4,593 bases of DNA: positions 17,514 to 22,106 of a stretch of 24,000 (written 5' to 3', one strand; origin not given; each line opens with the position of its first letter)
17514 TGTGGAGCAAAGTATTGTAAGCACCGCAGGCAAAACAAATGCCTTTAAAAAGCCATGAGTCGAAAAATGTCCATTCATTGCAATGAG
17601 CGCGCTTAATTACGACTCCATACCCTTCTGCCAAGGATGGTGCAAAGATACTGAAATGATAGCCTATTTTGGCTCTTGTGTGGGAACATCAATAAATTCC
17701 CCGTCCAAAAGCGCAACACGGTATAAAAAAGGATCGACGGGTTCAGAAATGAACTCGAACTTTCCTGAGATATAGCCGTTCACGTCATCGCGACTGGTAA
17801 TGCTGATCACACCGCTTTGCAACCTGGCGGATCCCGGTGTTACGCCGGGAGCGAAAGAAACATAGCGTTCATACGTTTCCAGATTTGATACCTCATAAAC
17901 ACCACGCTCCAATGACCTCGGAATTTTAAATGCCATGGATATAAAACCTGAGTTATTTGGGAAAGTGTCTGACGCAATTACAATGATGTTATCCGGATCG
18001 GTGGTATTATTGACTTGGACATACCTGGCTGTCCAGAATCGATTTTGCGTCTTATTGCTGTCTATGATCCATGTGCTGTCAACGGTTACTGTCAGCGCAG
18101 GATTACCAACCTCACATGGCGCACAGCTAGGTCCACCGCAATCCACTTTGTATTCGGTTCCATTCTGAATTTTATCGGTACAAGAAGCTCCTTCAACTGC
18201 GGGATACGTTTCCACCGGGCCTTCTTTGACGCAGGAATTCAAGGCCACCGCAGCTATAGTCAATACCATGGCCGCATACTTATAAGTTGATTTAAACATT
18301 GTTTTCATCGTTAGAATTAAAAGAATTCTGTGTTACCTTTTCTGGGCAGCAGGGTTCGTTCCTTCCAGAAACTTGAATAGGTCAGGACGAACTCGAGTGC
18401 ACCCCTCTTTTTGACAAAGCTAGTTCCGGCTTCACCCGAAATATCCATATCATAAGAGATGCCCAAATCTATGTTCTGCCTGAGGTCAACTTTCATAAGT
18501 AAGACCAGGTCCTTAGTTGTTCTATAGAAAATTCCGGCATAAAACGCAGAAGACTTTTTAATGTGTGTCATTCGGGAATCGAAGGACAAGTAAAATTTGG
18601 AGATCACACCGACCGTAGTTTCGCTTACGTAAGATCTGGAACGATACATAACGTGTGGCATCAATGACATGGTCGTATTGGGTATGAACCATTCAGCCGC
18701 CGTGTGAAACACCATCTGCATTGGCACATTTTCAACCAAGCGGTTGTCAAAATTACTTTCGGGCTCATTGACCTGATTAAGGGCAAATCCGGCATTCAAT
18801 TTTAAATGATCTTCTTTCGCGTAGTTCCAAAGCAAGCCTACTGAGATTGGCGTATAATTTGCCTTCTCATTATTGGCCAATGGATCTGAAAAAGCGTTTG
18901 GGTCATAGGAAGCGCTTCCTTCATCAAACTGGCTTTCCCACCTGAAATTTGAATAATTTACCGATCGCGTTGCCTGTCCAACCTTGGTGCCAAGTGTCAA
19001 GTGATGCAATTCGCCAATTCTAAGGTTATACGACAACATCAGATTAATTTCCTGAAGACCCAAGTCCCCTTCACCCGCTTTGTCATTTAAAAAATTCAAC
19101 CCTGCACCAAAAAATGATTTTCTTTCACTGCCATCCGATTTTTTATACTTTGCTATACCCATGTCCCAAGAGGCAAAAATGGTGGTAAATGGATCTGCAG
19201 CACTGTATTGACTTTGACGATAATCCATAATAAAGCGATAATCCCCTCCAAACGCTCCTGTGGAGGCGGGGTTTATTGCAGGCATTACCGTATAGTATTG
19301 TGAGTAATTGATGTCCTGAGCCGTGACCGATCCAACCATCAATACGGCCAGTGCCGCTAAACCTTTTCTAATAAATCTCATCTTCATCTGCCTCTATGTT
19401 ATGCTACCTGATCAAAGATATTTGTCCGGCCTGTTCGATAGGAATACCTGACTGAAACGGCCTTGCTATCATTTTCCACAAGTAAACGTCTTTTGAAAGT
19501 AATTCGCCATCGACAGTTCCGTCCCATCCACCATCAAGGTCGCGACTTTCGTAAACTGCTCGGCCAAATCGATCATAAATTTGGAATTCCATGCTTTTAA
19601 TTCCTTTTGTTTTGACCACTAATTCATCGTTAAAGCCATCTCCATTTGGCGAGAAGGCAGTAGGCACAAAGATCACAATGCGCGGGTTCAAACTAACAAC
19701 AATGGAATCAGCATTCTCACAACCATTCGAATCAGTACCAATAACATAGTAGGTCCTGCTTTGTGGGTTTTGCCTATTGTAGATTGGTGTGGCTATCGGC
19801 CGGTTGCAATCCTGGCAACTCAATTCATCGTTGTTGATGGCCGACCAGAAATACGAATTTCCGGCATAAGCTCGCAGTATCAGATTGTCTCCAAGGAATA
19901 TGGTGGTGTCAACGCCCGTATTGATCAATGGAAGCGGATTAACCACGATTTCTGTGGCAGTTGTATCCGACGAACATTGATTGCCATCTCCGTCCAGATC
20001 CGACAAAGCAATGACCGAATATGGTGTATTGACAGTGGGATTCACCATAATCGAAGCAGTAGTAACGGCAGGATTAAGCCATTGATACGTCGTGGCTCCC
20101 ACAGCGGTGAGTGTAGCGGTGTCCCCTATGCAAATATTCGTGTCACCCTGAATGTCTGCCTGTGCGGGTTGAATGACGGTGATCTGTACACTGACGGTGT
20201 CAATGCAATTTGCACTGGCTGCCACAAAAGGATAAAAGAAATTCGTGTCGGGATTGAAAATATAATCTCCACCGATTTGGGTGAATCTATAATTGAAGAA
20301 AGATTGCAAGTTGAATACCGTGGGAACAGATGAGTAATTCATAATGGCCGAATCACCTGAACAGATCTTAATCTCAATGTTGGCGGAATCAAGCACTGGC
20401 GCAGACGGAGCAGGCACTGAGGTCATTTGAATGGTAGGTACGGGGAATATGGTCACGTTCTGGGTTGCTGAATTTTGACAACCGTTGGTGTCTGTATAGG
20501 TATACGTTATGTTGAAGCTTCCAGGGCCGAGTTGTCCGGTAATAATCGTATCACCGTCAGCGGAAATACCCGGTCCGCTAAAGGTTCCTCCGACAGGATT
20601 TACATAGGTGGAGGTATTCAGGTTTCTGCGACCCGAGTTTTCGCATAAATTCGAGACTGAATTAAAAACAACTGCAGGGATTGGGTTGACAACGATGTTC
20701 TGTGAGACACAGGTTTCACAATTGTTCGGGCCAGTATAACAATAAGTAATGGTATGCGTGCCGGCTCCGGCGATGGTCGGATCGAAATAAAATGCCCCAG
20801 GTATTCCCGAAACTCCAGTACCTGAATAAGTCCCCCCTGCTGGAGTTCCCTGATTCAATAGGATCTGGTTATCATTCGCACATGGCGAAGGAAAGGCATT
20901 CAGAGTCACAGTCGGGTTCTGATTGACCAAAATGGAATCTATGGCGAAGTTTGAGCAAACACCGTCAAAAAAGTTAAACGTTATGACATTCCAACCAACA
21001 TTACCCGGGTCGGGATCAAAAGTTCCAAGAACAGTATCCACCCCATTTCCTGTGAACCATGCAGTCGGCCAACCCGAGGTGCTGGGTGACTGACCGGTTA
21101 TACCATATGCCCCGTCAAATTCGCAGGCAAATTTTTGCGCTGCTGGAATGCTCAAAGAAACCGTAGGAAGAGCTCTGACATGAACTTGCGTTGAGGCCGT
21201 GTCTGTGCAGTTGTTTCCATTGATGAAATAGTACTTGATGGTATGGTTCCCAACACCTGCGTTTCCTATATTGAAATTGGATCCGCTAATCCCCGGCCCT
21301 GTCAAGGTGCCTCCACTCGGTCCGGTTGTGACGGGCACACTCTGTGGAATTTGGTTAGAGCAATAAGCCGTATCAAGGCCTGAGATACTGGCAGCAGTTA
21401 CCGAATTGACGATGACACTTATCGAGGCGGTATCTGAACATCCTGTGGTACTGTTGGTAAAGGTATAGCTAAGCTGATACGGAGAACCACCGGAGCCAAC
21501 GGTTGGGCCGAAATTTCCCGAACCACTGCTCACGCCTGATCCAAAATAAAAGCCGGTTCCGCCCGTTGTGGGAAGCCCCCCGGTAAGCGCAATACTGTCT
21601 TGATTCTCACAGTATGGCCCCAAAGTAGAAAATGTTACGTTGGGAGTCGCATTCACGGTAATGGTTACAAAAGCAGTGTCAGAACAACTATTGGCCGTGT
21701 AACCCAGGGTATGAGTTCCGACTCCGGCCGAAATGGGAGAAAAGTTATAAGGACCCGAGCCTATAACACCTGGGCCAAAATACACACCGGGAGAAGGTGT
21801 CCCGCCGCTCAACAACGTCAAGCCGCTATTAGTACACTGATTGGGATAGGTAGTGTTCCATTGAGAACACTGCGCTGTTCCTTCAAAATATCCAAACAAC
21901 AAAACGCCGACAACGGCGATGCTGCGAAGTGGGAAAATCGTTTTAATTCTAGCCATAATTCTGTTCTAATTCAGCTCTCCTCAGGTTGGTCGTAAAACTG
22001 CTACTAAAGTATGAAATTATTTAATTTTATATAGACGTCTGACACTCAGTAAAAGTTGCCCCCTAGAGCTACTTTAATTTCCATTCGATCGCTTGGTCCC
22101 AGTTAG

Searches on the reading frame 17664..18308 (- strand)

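Call 10: search_protein_families(library=ncbifam, proteins=[window:17664-18308:-], max_evalue=0.001)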
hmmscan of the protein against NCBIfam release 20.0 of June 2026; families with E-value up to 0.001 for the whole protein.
window:17664-18308:- (214 aa): 1 family
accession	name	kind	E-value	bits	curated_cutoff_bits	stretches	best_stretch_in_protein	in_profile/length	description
NF052634.1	Riean_0653_fam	subfamily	6.4e-05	23.9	57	1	76-187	43-156/176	Riean_0653 family protein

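Call 11: search_protein_families(library=pfam, proteins=[window:17664-18308:-], max_evalue=0.001)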
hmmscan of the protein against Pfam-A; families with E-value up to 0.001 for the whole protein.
window:17664-18308:- (214 aa): 1 family
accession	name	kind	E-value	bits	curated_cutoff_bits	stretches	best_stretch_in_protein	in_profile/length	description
PF19765.4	DUF6252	-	4.5e-06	27.4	27.2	1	87-209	9-124/124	Family of unknown function (DUF6252)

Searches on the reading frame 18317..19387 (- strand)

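Call 10: search_protein_families(library=ncbifam, proteins=[window:18317-19387:-], max_evalue=0.001)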
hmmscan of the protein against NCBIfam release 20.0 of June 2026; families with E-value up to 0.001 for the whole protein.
window:18317-19387:- (356 aa): 1 family
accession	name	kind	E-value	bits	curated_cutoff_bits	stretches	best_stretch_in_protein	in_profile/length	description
TIGR03519.1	T9SS_PorP_fam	subfamily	1.5e-42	146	90.55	1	10-338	8-291/292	PorP/SprF family type IX secretion system membrane protein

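Call 11: search_protein_families(library=pfam, proteins=[window:18317-19387:-], max_evalue=0.001)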
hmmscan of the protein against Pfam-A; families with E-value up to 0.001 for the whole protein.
window:18317-19387:- (356 aa): 1 family
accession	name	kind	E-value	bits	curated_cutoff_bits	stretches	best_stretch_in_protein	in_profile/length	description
PF11751.14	PorP_SprF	-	7.6e-35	121.2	22.3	1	22-337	3-273/273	Type IX secretion system membrane protein PorP/SprF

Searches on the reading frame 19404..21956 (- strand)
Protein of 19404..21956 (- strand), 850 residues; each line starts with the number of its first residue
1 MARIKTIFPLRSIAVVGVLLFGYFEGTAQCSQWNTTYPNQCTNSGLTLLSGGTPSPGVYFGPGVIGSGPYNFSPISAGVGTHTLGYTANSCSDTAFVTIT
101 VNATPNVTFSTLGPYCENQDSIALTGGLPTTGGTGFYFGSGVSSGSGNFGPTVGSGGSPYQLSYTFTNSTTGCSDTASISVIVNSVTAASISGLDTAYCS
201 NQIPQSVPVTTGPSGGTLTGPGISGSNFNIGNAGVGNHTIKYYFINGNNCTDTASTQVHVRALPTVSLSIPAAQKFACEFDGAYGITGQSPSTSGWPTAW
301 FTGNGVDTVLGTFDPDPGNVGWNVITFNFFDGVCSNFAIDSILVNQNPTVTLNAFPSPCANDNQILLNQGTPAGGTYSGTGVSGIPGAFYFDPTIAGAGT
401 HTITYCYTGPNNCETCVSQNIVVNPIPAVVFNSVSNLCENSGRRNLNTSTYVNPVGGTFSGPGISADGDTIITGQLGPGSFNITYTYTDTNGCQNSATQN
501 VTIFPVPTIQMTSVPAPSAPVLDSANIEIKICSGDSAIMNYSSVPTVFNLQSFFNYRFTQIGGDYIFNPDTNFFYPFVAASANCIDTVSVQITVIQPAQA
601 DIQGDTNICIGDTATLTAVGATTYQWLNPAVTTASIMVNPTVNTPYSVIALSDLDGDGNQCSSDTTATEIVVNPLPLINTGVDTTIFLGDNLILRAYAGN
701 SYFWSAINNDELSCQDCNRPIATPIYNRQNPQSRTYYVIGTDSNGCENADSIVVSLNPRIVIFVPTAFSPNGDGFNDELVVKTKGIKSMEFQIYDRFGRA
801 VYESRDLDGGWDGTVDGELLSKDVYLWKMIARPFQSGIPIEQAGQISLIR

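Call 11: search_protein_families(library=pfam, proteins=[window:19404-21956:-], max_evalue=0.001)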
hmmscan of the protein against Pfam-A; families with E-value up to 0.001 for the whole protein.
window:19404-21956:- (850 aa): 1 family
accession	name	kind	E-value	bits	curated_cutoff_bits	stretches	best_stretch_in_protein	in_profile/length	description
PF13585.12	CHU_C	-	2.5e-13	50.4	27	1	763-828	2-69/86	CHU_C Type IX secretion signal domain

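Call 24: find_encoding_contigs(protein=window:19404-21956:-, flank=10000, max_places=3)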
Protein window:19404-21956:- (850 aa): 1 contig read that carries it; 1 place shown.
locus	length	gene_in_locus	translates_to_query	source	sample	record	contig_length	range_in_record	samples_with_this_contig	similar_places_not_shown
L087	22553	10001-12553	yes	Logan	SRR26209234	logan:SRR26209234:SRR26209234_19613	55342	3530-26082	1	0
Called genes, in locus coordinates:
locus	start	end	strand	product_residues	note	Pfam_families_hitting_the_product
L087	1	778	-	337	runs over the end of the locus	PF00691:OmpA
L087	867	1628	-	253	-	PF03372:Exo_endo_phos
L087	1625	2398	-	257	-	-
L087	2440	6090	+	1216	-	-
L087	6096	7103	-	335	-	PF28533:DUF8429, PF28532:DUF8428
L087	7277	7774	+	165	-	-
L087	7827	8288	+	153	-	PF13185:GAF_2, PF01590:GAF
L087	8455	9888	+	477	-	PF13205:Big_5 (weak), PF09912:DUF2141 (faint)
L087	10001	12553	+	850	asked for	PF13585:CHU_C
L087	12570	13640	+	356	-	PF11751:PorP_SprF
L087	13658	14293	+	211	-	PF19765:DUF6252 (weak)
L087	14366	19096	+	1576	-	PF19081:Ig_7 (faint), PF13585:CHU_C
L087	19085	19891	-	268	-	PF00795:CN_hydrolase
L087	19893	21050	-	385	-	PF00155:Aminotran_1_2, PF00266:Aminotran_5 (weak), PF01053:Cys_Met_Meta_PP, PF01041:DegT_DnrJ_EryC1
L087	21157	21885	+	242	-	PF04784:DUF547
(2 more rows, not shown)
